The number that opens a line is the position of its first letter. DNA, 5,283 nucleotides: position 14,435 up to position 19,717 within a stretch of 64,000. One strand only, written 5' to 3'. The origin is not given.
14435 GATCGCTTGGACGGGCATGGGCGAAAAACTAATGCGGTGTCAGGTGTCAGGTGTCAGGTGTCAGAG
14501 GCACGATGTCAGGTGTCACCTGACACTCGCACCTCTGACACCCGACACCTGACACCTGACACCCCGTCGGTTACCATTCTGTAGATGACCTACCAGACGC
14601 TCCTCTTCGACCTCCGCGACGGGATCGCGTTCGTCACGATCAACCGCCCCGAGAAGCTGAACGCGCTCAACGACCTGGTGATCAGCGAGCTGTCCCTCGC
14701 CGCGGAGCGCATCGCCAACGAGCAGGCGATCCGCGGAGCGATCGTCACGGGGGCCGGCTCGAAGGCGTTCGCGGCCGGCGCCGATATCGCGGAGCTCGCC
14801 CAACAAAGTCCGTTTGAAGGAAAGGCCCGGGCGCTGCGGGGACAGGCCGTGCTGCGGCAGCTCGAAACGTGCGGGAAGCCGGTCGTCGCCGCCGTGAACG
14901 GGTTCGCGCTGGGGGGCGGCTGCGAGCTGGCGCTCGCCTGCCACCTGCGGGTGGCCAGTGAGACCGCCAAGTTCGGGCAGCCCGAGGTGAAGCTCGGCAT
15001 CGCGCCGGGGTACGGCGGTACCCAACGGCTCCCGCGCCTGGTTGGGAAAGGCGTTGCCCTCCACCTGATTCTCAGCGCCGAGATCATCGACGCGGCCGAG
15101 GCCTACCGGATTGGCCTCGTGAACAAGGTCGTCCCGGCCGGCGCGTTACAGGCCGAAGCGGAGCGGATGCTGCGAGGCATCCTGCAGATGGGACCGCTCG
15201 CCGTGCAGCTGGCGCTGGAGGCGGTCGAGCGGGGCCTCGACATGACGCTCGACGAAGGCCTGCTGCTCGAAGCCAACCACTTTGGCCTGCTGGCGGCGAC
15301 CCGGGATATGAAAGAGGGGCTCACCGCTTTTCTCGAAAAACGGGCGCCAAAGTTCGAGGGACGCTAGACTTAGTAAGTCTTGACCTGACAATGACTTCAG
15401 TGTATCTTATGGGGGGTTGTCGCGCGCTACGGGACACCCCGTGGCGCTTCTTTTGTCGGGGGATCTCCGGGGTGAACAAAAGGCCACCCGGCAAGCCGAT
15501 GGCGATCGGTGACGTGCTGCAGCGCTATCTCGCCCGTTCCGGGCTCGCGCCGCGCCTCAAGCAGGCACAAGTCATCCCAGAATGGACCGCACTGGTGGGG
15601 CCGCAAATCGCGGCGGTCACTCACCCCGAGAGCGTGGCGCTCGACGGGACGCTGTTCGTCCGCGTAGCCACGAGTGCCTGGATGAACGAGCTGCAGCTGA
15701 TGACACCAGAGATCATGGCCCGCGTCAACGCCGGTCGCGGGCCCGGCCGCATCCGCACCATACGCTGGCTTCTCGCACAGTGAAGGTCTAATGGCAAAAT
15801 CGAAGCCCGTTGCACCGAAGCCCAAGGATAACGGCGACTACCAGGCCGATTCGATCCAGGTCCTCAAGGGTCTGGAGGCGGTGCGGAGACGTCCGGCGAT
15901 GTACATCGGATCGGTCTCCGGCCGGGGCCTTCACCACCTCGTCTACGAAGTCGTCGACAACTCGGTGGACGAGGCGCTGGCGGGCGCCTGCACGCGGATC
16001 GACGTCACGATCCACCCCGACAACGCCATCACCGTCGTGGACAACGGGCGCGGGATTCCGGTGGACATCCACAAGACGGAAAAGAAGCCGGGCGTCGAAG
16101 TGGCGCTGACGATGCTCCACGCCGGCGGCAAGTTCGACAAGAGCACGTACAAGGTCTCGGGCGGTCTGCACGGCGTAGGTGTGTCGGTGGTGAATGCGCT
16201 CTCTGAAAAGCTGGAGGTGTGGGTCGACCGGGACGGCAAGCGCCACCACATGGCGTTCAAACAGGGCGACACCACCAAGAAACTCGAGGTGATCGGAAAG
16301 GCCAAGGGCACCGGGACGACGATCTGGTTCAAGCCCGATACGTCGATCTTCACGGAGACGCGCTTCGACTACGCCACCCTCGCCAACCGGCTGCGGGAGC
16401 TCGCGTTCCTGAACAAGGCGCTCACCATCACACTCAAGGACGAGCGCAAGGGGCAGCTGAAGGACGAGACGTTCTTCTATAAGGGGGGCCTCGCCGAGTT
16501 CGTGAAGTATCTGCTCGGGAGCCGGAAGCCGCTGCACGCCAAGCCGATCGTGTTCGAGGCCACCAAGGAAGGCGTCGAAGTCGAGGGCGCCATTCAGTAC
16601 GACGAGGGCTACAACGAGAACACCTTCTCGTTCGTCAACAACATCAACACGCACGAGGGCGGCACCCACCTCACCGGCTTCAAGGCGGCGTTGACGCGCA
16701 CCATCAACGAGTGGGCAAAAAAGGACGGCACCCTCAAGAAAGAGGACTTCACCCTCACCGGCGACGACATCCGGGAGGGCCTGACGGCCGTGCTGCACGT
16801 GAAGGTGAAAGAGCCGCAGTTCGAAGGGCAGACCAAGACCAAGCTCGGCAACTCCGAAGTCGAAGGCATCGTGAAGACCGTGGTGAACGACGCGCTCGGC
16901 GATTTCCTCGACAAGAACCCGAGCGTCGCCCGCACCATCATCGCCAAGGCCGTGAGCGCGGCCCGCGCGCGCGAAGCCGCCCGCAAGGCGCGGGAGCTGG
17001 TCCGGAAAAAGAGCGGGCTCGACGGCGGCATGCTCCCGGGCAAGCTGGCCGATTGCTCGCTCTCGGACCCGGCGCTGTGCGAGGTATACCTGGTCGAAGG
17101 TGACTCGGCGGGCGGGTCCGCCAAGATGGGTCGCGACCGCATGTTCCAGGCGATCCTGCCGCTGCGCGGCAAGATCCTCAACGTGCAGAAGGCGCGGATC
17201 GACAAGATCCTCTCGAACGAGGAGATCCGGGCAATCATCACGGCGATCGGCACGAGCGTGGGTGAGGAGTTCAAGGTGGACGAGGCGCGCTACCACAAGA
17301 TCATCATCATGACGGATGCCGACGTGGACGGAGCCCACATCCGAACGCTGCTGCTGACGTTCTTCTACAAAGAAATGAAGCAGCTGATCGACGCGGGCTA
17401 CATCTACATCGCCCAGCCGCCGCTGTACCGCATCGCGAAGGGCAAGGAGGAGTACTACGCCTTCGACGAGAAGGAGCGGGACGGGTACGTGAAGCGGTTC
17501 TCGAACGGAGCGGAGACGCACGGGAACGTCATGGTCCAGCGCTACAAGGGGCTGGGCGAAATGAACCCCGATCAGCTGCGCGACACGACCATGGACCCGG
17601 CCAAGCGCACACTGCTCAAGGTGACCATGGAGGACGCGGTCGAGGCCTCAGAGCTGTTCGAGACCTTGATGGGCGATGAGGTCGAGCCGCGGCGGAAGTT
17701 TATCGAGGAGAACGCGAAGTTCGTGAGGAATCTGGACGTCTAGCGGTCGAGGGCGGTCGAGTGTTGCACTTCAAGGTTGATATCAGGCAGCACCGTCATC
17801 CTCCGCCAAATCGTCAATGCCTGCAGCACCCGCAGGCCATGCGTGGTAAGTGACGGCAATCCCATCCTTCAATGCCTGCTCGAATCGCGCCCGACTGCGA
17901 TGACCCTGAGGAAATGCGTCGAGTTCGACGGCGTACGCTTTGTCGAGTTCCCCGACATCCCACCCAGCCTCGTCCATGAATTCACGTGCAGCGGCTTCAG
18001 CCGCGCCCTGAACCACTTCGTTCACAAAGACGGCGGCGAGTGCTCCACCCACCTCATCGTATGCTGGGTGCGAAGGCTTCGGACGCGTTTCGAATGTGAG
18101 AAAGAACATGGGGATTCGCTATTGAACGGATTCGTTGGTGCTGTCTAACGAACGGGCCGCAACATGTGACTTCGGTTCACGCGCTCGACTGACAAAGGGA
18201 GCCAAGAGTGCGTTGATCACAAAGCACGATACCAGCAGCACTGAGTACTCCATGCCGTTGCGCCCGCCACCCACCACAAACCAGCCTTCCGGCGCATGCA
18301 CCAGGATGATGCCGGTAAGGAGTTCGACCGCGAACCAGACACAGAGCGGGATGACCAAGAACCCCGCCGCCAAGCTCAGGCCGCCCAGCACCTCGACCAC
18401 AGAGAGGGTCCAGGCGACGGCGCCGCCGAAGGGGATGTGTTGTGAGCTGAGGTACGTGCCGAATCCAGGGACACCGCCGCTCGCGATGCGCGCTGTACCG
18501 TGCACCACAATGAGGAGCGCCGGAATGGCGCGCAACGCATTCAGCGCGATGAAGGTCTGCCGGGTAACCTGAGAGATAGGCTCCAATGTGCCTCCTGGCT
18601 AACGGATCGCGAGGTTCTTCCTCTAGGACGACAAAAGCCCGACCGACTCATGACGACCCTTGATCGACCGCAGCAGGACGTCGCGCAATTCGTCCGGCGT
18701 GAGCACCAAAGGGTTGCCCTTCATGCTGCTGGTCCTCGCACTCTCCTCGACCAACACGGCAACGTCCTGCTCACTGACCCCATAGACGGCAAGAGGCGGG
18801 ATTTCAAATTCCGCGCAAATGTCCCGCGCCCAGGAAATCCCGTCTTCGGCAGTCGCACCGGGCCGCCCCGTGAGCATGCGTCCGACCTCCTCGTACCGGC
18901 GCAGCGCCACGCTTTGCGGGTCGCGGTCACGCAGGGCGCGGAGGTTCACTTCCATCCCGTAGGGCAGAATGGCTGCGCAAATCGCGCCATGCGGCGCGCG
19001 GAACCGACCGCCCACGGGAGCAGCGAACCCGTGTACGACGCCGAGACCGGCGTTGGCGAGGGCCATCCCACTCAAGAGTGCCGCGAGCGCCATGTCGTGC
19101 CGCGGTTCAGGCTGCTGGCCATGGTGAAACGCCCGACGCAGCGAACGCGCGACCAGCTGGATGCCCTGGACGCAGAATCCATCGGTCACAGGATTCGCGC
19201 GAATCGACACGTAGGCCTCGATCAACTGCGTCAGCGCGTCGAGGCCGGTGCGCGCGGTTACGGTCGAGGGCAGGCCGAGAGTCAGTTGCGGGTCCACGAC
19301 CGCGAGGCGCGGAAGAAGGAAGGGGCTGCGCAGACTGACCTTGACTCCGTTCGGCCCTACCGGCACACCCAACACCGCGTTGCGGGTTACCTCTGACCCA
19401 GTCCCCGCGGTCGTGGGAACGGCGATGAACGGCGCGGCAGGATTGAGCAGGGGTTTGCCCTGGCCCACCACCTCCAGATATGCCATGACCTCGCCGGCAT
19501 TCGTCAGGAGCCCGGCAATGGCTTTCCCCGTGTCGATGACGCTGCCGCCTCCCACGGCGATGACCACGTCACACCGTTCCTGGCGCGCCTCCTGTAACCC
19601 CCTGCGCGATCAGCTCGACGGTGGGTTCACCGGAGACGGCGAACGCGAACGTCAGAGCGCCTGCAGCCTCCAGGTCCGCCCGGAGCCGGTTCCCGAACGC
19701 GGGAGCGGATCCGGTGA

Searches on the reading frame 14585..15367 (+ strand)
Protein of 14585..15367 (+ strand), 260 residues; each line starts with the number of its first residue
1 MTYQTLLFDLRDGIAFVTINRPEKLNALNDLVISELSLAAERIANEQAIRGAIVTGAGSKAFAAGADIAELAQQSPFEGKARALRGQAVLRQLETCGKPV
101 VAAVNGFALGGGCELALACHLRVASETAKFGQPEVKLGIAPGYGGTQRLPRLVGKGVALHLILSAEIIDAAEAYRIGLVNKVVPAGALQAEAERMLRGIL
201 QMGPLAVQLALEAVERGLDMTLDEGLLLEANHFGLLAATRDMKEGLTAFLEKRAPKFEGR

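Call 18: search_protein_families(library=pfam, proteins=[window:14585-15367:+])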
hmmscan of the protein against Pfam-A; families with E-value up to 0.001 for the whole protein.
window:14585-15367:+ (260 aa): 2 families
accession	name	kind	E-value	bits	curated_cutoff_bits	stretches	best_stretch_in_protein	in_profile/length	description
PF00378.25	ECH_1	-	5.1e-68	229.5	27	1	12-259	4-250/251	Enoyl-CoA hydratase/isomerase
PF16113.10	ECH_2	-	5.3e-42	145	27.2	1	15-194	2-183/335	Enoyl-CoA hydratase/isomerase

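Call 41: find_encoding_contigs(protein=window:14585-15367:+, flank=3000, max_places=6)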
Protein window:14585-15367:+ (260 aa): no gene with exactly this product is on record in the collection.
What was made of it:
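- Tried and rejected: Exact-match look-up of the window's own ECH protein: found no contig (call 41).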

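Call 42: find_homologous_proteins(query=window:14585-15367:+, max_evalue=1e-60)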
Query window:14585-15367:+ (260 aa): 7951 proteins with E <= 1e-60 among 8000 candidates; the best 120 are listed.
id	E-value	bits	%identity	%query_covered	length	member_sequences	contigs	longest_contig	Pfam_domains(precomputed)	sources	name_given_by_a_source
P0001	1.6e-158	543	100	100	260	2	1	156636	PF00378.26,PF16113.11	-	-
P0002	3.0e-140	484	88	100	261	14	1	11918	PF00378.26,PF16113.11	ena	-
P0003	6.5e-140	483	87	100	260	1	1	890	PF00378.26,PF16113.11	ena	-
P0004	7.3e-140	482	87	100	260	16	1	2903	PF00378.26,PF16113.11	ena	-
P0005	3.4e-139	480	88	100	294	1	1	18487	PF00378.26,PF16113.11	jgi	jgi:enoyl-CoA hydratase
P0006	6.0e-139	479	86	100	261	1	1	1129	PF00378.26,PF16113.11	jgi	jgi:enoyl-CoA hydratase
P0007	7.8e-139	479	86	100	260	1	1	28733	PF00378.26,PF16113.11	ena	-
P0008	2.3e-138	477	86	100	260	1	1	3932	PF00378.26,PF16113.11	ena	-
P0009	2.2e-137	474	87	100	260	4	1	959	PF00378.26,PF16113.11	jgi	jgi:enoyl-CoA hydratase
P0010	2.5e-137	474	87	100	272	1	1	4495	PF00378.26,PF16113.11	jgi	jgi:enoyl-CoA hydratase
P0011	2.2e-135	468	84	100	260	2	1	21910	PF00378.26,PF16113.11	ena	-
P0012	5.4e-135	466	85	100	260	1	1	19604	PF00378.26,PF16113.11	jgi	jgi:enoyl-CoA hydratase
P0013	6.4e-135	466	82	100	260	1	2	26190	PF00378.26,PF16113.11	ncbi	-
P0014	9.6e-135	466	83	100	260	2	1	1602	PF00378.26,PF16113.11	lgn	-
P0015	2.8e-134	464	83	100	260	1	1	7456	PF00378.26,PF16113.11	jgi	jgi:enoyl-CoA hydratase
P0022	4.4e-134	463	83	100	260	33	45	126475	PF00378.26,PF16113.11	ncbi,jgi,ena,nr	ncbi:MAG: enoyl-CoA hydratase [Gemmatimonadetes bacterium]|nr:MAG: enoyl-CoA hydratase [Gemmatimonad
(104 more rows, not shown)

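Call 43: find_encoding_contigs(protein=P0002, flank=4000, max_places=1)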
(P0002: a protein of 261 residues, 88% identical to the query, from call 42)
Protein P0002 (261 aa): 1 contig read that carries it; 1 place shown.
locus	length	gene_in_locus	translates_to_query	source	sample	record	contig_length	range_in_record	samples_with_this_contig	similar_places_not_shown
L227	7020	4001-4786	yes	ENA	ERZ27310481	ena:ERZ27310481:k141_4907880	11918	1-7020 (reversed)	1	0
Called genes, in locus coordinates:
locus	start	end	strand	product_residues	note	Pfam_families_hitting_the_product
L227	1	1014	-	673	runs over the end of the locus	PF01578:Cytochrom_C_asm, PF16327:CcmF_C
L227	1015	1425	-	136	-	PF03100:CcmE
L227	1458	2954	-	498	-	PF00370:FGGY_N, PF02782:FGGY_C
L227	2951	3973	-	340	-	PF01008:IF-2B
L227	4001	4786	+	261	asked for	PF00378:ECH_1, PF16113:ECH_2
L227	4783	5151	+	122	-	-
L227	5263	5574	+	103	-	PF05258:DciA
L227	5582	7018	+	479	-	?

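Call 44: find_encoding_contigs(protein=P0005, flank=4000, max_places=1)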
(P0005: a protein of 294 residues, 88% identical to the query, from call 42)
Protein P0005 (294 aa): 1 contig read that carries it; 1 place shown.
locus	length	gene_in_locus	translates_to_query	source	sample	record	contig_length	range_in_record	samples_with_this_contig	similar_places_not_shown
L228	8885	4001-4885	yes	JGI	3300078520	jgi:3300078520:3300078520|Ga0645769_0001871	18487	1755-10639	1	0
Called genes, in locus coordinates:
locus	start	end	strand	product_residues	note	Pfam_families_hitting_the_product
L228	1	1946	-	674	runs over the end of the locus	PF01578:Cytochrom_C_asm, PF16327:CcmF_C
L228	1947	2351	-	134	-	PF03100:CcmE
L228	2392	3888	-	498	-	PF00370:FGGY_N, PF02782:FGGY_C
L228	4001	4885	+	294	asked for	PF00378:ECH_1, PF16113:ECH_2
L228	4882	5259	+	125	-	-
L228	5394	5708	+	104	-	PF05258:DciA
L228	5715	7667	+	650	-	PF02518:HATPase_c, PF00204:DNA_gyraseB, PF01751:Toprim, PF00986:DNA_gyraseB_C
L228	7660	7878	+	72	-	-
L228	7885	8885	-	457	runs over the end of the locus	PF02885:Glycos_trans_3N, PF00591:Glycos_transf_3, PF07831:PYNP_C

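Call 45: find_encoding_contigs(protein=P0007, flank=4000, max_places=1)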
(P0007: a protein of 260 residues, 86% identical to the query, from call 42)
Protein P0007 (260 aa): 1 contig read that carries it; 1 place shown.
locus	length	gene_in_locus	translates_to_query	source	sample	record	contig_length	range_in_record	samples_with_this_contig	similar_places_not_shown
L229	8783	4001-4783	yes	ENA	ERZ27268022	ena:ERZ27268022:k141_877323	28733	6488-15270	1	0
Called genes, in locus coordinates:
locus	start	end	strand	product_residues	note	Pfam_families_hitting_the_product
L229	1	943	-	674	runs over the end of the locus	PF01578:Cytochrom_C_asm, PF16327:CcmF_C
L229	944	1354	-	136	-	PF03100:CcmE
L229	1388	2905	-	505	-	PF00370:FGGY_N, PF02782:FGGY_C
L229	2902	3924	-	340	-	PF01008:IF-2B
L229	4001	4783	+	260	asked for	PF00378:ECH_1, PF16113:ECH_2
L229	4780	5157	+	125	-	-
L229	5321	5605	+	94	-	PF05258:DciA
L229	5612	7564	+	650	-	PF02518:HATPase_c, PF00204:DNA_gyraseB, PF01751:Toprim, PF00986:DNA_gyraseB_C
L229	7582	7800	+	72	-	-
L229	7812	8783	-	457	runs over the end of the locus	PF02885:Glycos_trans_3N, PF00591:Glycos_transf_3, PF07831:PYNP_C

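Call 46: find_encoding_contigs(protein=P0022, flank=4000, max_places=3)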
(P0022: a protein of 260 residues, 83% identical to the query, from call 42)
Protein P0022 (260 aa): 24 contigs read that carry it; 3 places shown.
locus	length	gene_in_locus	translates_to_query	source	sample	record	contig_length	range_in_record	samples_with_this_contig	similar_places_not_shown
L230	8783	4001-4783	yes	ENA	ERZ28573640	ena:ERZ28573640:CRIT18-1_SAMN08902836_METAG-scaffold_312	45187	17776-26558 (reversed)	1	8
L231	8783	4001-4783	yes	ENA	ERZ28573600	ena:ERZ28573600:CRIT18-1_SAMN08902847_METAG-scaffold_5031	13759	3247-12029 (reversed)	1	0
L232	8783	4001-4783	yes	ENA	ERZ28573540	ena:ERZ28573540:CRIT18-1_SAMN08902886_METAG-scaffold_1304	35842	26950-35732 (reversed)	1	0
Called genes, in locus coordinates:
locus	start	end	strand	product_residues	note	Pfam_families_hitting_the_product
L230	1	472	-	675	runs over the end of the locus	PF01578:Cytochrom_C_asm, PF16327:CcmF_C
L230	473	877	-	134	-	PF03100:CcmE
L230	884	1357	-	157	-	PF18306:LDcluster4, PF03641:Lysine_decarbox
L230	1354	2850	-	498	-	PF00370:FGGY_N, PF02782:FGGY_C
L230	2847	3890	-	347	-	PF01008:IF-2B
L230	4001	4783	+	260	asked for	PF00378:ECH_1, PF16113:ECH_2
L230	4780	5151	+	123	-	-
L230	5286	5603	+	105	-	PF05258:DciA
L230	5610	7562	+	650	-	PF02518:HATPase_c, PF00204:DNA_gyraseB, PF01751:Toprim, PF00986:DNA_gyraseB_C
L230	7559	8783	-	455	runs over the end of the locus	PF02885:Glycos_trans_3N, PF00591:Glycos_transf_3, PF07831:PYNP_C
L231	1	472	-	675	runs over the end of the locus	PF01578:Cytochrom_C_asm, PF16327:CcmF_C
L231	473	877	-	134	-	PF03100:CcmE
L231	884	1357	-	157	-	PF18306:LDcluster4, PF03641:Lysine_decarbox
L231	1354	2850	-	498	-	PF00370:FGGY_N, PF02782:FGGY_C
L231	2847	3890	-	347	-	PF01008:IF-2B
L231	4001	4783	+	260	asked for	PF00378:ECH_1, PF16113:ECH_2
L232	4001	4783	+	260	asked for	PF00378:ECH_1, PF16113:ECH_2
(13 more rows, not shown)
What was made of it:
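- The source is Gemmatimonadales and synteny around the site is conserved (calls 42-46).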

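Call 49: find_related_loci(query=window:14585-15367:+, collection=metagenome_contigs, flank=6500)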
Query window:14585-15367:+ (260 aa) in metagenome_contigs; peptide patterns used: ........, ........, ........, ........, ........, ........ (x = any residue, [..] = any of these).
600 stretches matched a pattern (row limit reached: there are more); 281 encode a relative of the query (tblastn E <= 1e-3); the best 80 are kept; 80 distinct loci.
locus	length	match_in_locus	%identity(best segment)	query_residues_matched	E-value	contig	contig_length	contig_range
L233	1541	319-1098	90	1-260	7e-165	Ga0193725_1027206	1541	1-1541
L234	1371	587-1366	86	1-260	2e-159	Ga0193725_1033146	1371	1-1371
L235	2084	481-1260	89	1-260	5e-156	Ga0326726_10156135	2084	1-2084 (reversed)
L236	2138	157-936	89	1-260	5e-153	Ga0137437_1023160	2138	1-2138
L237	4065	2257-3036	84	1-260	2e-146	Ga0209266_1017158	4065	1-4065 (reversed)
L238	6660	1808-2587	84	1-260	3e-142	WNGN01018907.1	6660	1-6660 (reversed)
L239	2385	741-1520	82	1-260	1e-150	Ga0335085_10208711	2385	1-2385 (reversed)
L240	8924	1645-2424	81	1-260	1e-141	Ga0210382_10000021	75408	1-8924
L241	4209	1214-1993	83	1-260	6e-144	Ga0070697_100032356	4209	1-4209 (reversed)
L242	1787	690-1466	82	1-259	3e-152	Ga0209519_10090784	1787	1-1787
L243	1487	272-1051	82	1-260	2e-153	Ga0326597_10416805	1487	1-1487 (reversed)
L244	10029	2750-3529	81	1-260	7e-141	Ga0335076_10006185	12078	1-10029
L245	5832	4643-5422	82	1-260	4e-141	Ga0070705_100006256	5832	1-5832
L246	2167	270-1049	82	1-260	8e-150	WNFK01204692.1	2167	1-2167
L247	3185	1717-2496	80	1-260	3e-146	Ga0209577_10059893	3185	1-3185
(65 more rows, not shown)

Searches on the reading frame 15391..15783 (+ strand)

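Call 75: search_protein_families(library=pfam, proteins=[window:15391-15783:+], max_evalue=0.00001)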
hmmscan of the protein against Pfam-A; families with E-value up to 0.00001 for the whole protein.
window:15391-15783:+ (130 aa): 1 family
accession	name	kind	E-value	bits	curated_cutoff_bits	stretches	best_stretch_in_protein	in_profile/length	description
PF05258.17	DciA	-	2e-20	73.2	24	1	39-125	2-88/89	Dna[CI] antecedent, DciA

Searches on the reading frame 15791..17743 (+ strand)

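Call 18: search_protein_families(library=pfam, proteins=[window:15791-17743:+])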
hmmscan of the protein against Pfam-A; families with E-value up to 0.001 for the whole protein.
window:15791-17743:+ (650 aa): 4 families
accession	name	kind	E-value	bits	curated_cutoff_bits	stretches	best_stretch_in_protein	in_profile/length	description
PF00204.31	DNA_gyraseB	-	2.6e-63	213.1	27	1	233-402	1-172/173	DNA gyrase B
PF00986.26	DNA_gyraseB_C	-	1.3e-30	105.8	29.8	1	578-639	2-63/63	DNA gyrase B subunit, carboxyl terminus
PF02518.31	HATPase_c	-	2.4e-18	67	26.4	1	45-183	4-108/111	Histidine kinase-, DNA gyrase B-, and HSP90-like ATPase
PF01751.28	Toprim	-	2.5e-18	66.5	23.1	1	431-542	1-95/96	Toprim domain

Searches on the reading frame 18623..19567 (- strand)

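Call 75: search_protein_families(library=pfam, proteins=[window:18623-19567:-], max_evalue=0.00001)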
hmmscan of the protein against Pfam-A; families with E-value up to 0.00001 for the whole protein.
window:18623-19567:- (314 aa): 2 families
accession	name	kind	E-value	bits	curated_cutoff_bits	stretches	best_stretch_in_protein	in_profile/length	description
PF25137.1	ADH_Fe_C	-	6.5e-39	134.1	27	1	104-299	1-191/194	Fe-containing alcohol dehydrogenase family, C-terminal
PF00465.25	Fe-ADH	-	2.1e-27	96.2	31.3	1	1-93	83-168/168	Iron-containing alcohol dehydrogenase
